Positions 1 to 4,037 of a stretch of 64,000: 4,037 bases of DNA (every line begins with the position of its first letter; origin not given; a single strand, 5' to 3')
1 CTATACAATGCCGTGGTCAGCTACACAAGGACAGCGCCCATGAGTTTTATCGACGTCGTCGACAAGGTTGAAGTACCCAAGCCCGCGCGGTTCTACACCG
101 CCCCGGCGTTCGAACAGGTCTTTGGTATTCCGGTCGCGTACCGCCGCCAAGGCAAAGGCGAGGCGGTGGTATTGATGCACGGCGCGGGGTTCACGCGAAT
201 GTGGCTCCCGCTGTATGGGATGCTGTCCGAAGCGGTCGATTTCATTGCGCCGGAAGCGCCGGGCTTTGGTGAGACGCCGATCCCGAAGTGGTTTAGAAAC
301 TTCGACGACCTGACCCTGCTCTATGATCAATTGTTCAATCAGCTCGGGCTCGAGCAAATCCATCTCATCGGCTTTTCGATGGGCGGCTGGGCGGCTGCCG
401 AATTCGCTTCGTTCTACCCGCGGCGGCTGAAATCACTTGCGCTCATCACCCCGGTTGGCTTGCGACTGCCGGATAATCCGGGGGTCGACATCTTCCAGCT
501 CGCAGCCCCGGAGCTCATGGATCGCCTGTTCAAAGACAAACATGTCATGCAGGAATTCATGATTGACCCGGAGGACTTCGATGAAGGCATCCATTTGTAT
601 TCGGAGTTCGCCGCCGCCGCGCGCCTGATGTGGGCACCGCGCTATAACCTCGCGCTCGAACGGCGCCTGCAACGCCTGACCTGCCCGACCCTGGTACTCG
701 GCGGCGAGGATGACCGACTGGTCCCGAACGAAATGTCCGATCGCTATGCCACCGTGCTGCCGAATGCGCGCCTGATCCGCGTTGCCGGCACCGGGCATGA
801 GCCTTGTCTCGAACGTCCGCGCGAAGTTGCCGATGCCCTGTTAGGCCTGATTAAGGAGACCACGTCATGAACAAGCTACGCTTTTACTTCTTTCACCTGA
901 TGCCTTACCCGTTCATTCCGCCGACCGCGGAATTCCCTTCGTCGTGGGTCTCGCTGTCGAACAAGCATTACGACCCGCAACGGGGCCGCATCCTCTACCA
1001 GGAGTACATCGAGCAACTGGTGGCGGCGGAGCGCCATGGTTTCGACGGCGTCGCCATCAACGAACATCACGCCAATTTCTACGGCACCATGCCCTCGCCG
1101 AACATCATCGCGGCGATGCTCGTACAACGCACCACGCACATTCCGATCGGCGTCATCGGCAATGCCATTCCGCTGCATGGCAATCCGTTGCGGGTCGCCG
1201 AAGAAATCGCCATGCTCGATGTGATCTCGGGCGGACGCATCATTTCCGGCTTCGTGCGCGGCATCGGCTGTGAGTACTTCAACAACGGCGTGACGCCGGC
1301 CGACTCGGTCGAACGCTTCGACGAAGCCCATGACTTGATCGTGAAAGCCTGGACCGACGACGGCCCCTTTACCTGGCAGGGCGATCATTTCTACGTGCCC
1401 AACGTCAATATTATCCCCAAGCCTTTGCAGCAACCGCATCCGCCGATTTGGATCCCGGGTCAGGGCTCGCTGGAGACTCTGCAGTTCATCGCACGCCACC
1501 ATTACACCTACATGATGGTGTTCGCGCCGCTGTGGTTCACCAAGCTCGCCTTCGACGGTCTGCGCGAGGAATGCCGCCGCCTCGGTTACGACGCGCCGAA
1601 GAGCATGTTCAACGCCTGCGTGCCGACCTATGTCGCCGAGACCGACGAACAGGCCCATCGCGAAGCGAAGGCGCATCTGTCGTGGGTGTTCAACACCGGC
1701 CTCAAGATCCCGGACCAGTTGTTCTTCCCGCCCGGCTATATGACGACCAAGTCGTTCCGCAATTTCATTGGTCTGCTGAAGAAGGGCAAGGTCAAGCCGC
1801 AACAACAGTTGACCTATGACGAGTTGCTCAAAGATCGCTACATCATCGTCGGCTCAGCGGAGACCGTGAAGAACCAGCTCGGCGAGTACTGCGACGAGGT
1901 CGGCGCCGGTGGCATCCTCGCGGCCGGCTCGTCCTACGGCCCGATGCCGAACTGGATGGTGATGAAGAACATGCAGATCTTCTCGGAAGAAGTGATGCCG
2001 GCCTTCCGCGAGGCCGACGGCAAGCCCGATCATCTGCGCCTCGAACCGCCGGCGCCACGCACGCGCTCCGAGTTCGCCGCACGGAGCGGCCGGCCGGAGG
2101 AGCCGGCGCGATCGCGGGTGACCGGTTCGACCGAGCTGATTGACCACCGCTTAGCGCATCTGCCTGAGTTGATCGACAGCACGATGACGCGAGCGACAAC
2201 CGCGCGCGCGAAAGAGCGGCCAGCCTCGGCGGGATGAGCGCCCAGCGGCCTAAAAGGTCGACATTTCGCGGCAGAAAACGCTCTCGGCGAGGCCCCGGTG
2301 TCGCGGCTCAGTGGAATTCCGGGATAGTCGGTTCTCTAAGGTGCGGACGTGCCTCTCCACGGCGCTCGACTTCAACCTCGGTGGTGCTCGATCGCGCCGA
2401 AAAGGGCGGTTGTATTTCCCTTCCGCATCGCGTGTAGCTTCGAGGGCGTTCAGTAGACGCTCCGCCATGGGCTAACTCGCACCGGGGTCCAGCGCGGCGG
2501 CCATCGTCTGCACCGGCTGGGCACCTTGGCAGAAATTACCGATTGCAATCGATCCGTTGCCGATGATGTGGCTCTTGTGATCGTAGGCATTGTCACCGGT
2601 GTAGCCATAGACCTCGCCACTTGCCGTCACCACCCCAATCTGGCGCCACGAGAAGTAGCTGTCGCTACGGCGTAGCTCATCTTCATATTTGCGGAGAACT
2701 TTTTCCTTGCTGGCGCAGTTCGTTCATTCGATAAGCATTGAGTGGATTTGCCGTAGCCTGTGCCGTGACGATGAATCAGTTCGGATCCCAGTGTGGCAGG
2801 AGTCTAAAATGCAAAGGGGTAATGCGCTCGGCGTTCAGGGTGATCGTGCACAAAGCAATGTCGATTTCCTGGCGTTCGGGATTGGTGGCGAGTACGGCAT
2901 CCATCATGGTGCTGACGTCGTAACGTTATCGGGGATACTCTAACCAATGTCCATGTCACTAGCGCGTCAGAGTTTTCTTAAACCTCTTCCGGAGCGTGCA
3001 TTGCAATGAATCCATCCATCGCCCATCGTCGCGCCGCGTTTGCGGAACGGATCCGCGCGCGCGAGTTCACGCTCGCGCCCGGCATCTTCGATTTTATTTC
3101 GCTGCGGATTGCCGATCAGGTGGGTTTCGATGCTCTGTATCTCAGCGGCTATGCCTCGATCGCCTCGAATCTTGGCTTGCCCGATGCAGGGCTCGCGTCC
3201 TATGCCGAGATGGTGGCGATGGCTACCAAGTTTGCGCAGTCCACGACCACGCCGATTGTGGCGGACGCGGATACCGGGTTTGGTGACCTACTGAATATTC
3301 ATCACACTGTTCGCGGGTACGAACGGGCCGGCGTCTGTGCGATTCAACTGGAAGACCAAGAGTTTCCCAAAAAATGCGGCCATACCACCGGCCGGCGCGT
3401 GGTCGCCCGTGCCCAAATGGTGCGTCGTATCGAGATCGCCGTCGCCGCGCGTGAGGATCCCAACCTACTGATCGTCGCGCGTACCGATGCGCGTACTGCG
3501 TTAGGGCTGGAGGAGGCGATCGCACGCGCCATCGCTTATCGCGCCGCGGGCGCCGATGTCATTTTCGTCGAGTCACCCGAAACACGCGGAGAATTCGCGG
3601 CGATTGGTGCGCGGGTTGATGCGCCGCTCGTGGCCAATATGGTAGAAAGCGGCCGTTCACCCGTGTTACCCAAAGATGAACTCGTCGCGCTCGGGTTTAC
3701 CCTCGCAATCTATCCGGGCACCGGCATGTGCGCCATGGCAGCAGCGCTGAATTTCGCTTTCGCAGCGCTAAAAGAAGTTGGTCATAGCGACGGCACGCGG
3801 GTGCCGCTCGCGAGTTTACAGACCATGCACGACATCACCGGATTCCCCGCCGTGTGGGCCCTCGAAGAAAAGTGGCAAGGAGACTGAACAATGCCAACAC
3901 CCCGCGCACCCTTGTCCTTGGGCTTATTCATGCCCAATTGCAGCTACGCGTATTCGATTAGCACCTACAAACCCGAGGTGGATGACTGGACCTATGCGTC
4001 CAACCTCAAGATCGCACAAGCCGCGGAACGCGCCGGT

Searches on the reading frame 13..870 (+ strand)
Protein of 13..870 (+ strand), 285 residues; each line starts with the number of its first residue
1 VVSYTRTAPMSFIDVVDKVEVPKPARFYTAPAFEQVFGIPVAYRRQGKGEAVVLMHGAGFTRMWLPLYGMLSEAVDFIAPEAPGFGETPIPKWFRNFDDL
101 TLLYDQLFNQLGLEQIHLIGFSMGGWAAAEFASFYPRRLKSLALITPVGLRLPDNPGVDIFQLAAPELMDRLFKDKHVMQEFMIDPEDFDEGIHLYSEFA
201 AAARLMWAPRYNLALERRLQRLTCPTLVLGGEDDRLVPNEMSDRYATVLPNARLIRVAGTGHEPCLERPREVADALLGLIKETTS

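Call 9: search_protein_families(library=pfam, proteins=[window:13-870:+], max_evalue=0.001)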
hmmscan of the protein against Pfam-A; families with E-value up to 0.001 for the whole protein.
window:13-870:+ (285 aa): 5 families
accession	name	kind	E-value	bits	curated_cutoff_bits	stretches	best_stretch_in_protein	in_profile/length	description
PF12697.13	Abhydrolase_6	-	1.2e-24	88.7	26.3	1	52-275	1-217/217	Alpha/beta hydrolase family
PF00561.26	Abhydrolase_1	-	1.8e-23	83.9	25.8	2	52-153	3-104/245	alpha/beta hydrolase fold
PF12146.15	Hydrolase_4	-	1.6e-13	51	27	1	52-268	7-238/239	Serine aminopeptidase, S33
PF08386.16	Abhydrolase_4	-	0.0003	21.3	21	1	216-265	27-76/103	TAP-like protein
PF00975.26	Thioesterase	-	0.0004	21.1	26.4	1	56-153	8-105/226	Thioesterase domain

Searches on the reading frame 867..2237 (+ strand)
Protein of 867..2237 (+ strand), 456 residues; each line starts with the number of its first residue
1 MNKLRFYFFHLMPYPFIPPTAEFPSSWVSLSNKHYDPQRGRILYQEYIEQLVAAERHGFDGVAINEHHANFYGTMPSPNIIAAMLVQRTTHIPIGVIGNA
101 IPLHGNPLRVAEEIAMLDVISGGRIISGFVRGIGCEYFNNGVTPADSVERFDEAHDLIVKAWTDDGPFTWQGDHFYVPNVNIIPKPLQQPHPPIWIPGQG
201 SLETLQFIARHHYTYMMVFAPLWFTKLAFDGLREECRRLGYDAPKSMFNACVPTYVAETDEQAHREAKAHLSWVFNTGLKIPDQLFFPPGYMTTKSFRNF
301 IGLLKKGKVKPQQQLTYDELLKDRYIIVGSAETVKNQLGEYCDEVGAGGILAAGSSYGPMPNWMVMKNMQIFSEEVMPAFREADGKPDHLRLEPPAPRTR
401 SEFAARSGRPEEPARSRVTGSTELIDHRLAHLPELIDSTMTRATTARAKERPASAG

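Call 9: search_protein_families(library=pfam, proteins=[window:867-2237:+], max_evalue=0.001)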
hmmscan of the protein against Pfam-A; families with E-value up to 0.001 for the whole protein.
window:867-2237:+ (456 aa): 1 family
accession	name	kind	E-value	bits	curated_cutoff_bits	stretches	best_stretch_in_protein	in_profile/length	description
PF00296.26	Bac_luciferase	-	1.7e-45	156.2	27.9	1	38-341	16-307/314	Luciferase-like monooxygenase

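Call 56: search_protein_families(library=ncbifam, proteins=[window:867-2237:+], max_evalue=0.00001)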
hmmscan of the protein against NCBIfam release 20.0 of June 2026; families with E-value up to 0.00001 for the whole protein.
window:867-2237:+ (456 aa): 18 families
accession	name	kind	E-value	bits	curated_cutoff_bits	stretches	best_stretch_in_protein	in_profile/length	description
TIGR03560.1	F420_Rv1855c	subfamily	2.5e-25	89.6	231.4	1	36-243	7-219/227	TIGR03560 family F420-dependent LLM class oxidoreductase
TIGR03619.1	F420_Rv2161c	subfamily_domain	1.9e-23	83.4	166.9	1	52-267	5-236/247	TIGR03619 family F420-dependent LLM class oxidoreductase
TIGR03858.1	LLM_2I7G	subfamily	3.3e-19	69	462.25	1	45-271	26-252/337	Atu2307/SP_0267 family LLM class monooxygenase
TIGR04020.1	seco_metab_LLM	subfamily_domain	8.5e-19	67.8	244.45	1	44-283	18-258/341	MupA/Atu3671 family FMN-dependent luciferase-like monooxygenase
NF052254.1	luciferase_Alph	exception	1.1e-18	67.6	600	1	47-382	24-352/354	luciferase subunit alpha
TIGR04027.1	LLM_KPN_01858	hypoth_equivalog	2.1e-18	66.4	412.9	1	43-176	18-151/326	putative FMN-dependent luciferase-like monooxygenase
TIGR03558.1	oxido_grp_1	subfamily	2e-17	63.4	166.95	1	52-357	27-310/325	MsnO8 family LLM class oxidoreductase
NF052255.1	luciferase_Beta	exception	2.4e-14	53.1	500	1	50-196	29-174/325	luciferase subunit beta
TIGR04036.1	LLM_CE1758_fam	subfamily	3.4e-14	52.4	479.1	1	45-267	28-252/355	CE1758 family FMN-dependent luciferase-like monooxygenase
TIGR03571.1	lucif_BA3436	subfamily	1.7e-12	47.2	303.9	1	49-235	35-224/304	TIGR03571 family LLM class oxidoreductase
TIGR03565.1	alk_sulf_monoox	equivalog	1.8e-12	47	518.2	1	39-274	20-247/346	FMNH2-dependent alkanesulfonate monooxygenase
TIGR03621.1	F420_MSMEG_2516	subfamily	6.8e-12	45.1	213.15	1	51-210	20-168/295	TIGR03621 family F420-dependent LLM class oxidoreductase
NF001939.1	PRK00719.1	subfamily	9.3e-12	44.4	510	1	38-274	19-247/373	alkanesulfonate monooxygenase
NF002619.0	PRK02271.1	equivalog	3.4e-11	43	276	1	49-359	18-311/329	5,10-methylenetetrahydromethanopterin reductase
TIGR04021.1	LLM_DMSO2_sfnG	equivalog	3.2e-10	39.9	382.95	1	51-217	34-202/350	dimethylsulfone monooxygenase SfnG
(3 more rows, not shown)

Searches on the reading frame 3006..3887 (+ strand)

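Call 9: search_protein_families(library=pfam, proteins=[window:3006-3887:+], max_evalue=0.001)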
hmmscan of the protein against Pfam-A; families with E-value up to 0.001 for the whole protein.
window:3006-3887:+ (293 aa): 2 families
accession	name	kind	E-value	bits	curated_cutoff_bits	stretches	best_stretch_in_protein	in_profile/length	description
PF13714.12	PEP_mutase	-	3.5e-41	141.8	31.5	1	19-251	7-235/240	Phosphoenolpyruvate phosphomutase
PF00463.27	ICL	-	2.8e-12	46.4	26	1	82-171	150-242/526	Isocitrate lyase family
